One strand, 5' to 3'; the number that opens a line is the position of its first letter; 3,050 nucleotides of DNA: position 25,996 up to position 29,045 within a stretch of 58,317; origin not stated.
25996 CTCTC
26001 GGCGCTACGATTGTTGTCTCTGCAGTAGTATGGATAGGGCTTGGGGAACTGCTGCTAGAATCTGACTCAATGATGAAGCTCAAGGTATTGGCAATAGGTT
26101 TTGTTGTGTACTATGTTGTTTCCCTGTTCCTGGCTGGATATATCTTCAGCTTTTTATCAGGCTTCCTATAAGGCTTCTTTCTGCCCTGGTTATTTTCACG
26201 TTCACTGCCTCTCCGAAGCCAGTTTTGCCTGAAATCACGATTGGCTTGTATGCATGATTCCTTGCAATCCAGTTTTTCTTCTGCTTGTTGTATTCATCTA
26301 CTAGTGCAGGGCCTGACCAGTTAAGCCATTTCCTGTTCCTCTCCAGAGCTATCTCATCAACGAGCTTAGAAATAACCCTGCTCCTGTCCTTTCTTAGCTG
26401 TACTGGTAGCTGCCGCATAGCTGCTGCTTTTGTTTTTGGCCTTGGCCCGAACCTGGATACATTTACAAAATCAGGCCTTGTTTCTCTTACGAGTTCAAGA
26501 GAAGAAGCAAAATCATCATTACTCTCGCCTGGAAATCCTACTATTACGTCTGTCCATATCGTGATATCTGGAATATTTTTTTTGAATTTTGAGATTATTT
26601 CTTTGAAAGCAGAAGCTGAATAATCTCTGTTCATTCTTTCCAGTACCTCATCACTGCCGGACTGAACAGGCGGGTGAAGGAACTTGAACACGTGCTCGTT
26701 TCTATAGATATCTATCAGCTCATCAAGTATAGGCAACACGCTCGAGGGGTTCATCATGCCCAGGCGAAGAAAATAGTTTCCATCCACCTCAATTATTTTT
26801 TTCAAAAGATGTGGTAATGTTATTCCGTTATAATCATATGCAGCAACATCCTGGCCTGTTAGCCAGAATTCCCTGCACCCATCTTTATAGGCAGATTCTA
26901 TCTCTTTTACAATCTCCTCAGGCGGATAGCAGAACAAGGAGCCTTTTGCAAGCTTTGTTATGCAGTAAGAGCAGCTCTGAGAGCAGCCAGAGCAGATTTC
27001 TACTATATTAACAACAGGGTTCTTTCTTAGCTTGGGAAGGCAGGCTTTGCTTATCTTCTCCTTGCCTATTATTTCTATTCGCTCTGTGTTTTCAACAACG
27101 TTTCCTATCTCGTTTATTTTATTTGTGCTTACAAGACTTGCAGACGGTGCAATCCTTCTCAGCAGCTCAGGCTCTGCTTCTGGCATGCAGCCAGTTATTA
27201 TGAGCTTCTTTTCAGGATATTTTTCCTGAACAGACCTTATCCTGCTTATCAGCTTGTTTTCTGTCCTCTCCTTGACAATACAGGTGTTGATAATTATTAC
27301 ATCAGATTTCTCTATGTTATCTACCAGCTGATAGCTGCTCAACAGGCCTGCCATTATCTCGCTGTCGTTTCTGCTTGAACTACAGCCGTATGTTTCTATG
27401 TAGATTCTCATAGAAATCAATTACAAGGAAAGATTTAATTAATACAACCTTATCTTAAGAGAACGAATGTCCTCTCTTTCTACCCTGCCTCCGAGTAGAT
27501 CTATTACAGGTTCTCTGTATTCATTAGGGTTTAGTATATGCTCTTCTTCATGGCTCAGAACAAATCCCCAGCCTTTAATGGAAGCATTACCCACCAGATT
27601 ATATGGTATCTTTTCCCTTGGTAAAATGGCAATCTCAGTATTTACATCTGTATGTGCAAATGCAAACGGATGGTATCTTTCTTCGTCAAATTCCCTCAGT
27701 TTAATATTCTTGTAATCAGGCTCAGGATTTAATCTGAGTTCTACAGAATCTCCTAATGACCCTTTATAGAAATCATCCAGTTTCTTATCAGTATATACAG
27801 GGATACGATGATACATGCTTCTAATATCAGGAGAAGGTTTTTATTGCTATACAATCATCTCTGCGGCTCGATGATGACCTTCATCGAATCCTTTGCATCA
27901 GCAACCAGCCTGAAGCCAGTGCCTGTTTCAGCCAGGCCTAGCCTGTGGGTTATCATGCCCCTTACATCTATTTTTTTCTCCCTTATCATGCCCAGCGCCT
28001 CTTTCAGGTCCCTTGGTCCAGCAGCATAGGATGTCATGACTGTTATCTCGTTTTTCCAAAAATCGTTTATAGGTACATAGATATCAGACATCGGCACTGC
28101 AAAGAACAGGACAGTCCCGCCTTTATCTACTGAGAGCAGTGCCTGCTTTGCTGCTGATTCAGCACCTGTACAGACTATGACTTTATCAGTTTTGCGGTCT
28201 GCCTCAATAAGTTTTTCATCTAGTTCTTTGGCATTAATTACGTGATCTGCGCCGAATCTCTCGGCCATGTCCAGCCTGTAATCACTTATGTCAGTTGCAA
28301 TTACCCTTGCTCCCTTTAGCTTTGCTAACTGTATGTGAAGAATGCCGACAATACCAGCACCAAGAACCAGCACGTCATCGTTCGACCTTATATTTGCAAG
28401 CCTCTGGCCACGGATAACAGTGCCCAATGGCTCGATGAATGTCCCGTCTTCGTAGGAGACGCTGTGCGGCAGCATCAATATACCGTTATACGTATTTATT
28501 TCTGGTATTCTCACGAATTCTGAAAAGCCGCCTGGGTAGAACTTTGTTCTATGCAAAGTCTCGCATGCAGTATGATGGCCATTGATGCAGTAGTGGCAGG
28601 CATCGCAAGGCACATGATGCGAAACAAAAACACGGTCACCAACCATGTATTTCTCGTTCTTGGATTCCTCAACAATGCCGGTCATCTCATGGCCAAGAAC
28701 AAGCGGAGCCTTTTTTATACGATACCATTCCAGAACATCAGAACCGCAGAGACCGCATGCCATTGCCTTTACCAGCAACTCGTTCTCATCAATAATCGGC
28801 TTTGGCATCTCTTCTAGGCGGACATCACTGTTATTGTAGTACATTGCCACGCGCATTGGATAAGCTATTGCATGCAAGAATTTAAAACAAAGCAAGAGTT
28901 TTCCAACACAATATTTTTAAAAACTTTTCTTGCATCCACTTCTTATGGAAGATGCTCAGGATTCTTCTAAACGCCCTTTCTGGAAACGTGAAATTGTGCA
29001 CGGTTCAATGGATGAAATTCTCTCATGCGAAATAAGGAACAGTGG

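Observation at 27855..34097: Candidate new oxidative-thiolytic 5'-deoxyadenosine/MTA salvage pathway (MtnP-MtnA-Zn dehydrogenase-LsrF)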

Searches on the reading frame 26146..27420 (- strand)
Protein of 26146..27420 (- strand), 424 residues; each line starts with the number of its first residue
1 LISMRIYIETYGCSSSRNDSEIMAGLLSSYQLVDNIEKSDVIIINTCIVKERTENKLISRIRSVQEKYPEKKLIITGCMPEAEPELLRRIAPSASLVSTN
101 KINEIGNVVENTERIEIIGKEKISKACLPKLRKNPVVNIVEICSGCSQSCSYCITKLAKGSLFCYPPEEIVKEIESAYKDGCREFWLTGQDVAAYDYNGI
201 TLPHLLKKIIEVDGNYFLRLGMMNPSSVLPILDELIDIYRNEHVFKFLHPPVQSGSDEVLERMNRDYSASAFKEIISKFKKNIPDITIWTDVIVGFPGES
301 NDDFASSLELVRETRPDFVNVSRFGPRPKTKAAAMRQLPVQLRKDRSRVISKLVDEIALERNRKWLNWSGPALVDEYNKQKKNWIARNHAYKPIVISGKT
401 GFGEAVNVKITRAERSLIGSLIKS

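Call 46: search_protein_families(library=pfam, proteins=[window:26146-27420:-], max_evalue=0.01)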
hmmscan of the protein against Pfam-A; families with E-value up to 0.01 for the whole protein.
window:26146-27420:- (424 aa): 3 families
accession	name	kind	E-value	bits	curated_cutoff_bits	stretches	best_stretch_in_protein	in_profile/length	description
PF00919.26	UPF0004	-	1.8e-24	86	27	1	5-97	1-96/98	Uncharacterized protein family UPF0004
PF04055.27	Radical_SAM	-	2.8e-24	86.6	29.5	1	141-310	2-165/166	Radical SAM superfamily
PF01938.26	TRAM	-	0.00093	19.4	21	1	373-415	11-53/61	TRAM domain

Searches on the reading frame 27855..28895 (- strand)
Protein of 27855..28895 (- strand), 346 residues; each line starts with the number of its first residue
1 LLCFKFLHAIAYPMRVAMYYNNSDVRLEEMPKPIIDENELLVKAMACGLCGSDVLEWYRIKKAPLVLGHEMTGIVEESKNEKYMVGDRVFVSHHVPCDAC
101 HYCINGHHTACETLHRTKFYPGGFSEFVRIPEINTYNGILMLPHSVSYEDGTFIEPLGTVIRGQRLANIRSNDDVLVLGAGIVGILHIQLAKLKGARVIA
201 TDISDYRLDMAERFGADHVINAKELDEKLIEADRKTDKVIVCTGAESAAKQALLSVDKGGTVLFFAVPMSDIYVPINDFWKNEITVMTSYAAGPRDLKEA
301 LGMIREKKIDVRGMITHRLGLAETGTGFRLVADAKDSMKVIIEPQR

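Call 3: search_protein_families(library=ncbifam, proteins=[window:27855-28895:-], max_evalue=0.00001)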
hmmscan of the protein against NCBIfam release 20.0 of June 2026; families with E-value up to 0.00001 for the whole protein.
window:27855-28895:- (346 aa): 25 families
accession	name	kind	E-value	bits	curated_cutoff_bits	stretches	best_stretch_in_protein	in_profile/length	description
NF003808.0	PRK05396.1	equivalog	3.9e-46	157.5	380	1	22-343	10-339/341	L-threonine 3-dehydrogenase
NF010344.0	PRK13771.1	subfamily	1e-42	146.3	349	1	21-344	9-333/334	putative alcohol dehydrogenase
TIGR00692.1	tdh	equivalog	8.1e-42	143.4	458.35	1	24-342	10-338/340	L-threonine 3-dehydrogenase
NF041097.1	keto_inos_dh_IolM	equivalog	3.5e-40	137.9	450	1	18-342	33-388/389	scyllo-inosose 3-dehydrogenase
NF041172.1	AcrlCoa_red_Thmprot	equivalog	1.7e-37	129.2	500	1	21-343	9-333/334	acryloyl-CoA reductase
NF007642.0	PRK10309.1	equivalog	2.9e-34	118.8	550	1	18-323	5-325/347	galactitol-1-phosphate 5-dehydrogenase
TIGR03366.1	HpnZ_proposed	hypoth_equivalog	2e-33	115.9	328.1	1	35-308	3-297/315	putative phosphonate catabolism associated alcohol dehydrogenase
NF007375.0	PRK09880.1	equivalog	6.4e-32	110.7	469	1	35-342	25-341/344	L-idonate 5-dehydrogenase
TIGR03201.1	dearomat_had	equivalog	4.2e-31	108.3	338.65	1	27-344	13-349/349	6-hydroxycyclohex-1-ene-1-carbonyl-CoA dehydrogenase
NF006940.0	PRK09422.1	equivalog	1e-30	106.9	344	1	14-309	1-303/338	alcohol dehydrogenase AdhP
NF007489.0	PRK10083.1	equivalog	5.1e-29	101.3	376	1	25-342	12-335/339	Zn-dependent oxidoreductase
NF047908.1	AldhRedAhr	equivalog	7.4e-27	94.1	470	1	30-310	21-304/335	NADPH-dependent aldehyde reductase Ahr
TIGR03989.1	Rxyl_3153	subfamily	1.4e-25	90.3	440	2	165-336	180-363/370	NDMA-dependent alcohol dehydrogenase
TIGR03451.1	mycoS_dep_FDH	equivalog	1.5e-24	86.5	512.9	2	167-330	172-345/358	S-(hydroxymethyl)mycothiol dehydrogenase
TIGR02818.1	adh_III_F_hyde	equivalog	1e-17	64.2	543.95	2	166-339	180-364/368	S-(hydroxymethyl)glutathione dehydrogenase/class III alcohol dehydrogenase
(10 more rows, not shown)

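Call 4: search_protein_families(library=pfam, proteins=[window:27855-28895:-], max_evalue=0.00001)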
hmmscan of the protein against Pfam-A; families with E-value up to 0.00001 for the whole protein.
window:27855-28895:- (346 aa): 4 families
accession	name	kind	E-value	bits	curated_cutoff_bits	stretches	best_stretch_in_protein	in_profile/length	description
PF00107.32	ADH_zinc_N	-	5.3e-27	94.8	31.8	1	183-304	2-127/129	Zinc-binding dehydrogenase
PF08240.17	ADH_N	-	2.6e-21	76.3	23.5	1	37-134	2-98/104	Alcohol dehydrogenase GroES-like domain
PF16912.11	Glu_dehyd_C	-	5.1e-10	39.6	34.9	1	171-343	30-210/211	Glucose dehydrogenase C-terminus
PF01262.27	AlaDh_PNT_C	-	2.3e-07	30.9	23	1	173-244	29-100/214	Alanine dehydrogenase/PNT, C-terminal domain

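Call 15: search_solved_structures(query=window:27855-28895:-, show_alignments=1, max_evalue=1e-30)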
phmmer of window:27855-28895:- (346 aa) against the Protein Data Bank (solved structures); distinct sequences matched with E-value up to 1e-30: 12.
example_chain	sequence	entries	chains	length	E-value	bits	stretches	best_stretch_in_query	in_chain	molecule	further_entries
1e3j_A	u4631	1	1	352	3.2e-38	134.7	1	17-342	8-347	NADP(H)-DEPENDENT KETOSE REDUCTASE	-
1rjw_A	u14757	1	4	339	1.9e-35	125.6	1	24-309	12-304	Alcohol dehydrogenase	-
3pii_A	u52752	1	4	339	3.4e-35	124.7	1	24-309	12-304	Alcohol dehydrogenase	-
3qe3_A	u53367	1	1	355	6.6e-35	123.8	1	20-328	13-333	Sorbitol dehydrogenase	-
9u4x_A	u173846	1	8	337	3.4e-34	121.5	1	22-309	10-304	Alcohol dehydrogenase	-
1pl6_A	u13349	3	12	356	5.4e-34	120.8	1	13-328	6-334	Sorbitol dehydrogenase | human sorbitol dehydrogenase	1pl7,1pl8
6iqd_A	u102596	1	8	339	1.8e-33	119.1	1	25-309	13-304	Alcohol dehydrogenase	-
7y9p_A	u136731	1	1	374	2.1e-33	118.9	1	23-343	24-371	Xylitol dehydrogenase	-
5kia_A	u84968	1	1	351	9e-33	116.8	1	24-342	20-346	L-threonine 3-dehydrogenase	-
3m6i_A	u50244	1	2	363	1.3e-32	116.2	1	27-340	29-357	L-arabinitol 4-dehydrogenase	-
5vm2_A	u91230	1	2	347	5.9e-32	114.1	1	32-341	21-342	Alcohol dehydrogenase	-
6z42_A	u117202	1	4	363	5.3e-31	110.9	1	24-311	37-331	Alcohol dehydrogenase, zinc-containing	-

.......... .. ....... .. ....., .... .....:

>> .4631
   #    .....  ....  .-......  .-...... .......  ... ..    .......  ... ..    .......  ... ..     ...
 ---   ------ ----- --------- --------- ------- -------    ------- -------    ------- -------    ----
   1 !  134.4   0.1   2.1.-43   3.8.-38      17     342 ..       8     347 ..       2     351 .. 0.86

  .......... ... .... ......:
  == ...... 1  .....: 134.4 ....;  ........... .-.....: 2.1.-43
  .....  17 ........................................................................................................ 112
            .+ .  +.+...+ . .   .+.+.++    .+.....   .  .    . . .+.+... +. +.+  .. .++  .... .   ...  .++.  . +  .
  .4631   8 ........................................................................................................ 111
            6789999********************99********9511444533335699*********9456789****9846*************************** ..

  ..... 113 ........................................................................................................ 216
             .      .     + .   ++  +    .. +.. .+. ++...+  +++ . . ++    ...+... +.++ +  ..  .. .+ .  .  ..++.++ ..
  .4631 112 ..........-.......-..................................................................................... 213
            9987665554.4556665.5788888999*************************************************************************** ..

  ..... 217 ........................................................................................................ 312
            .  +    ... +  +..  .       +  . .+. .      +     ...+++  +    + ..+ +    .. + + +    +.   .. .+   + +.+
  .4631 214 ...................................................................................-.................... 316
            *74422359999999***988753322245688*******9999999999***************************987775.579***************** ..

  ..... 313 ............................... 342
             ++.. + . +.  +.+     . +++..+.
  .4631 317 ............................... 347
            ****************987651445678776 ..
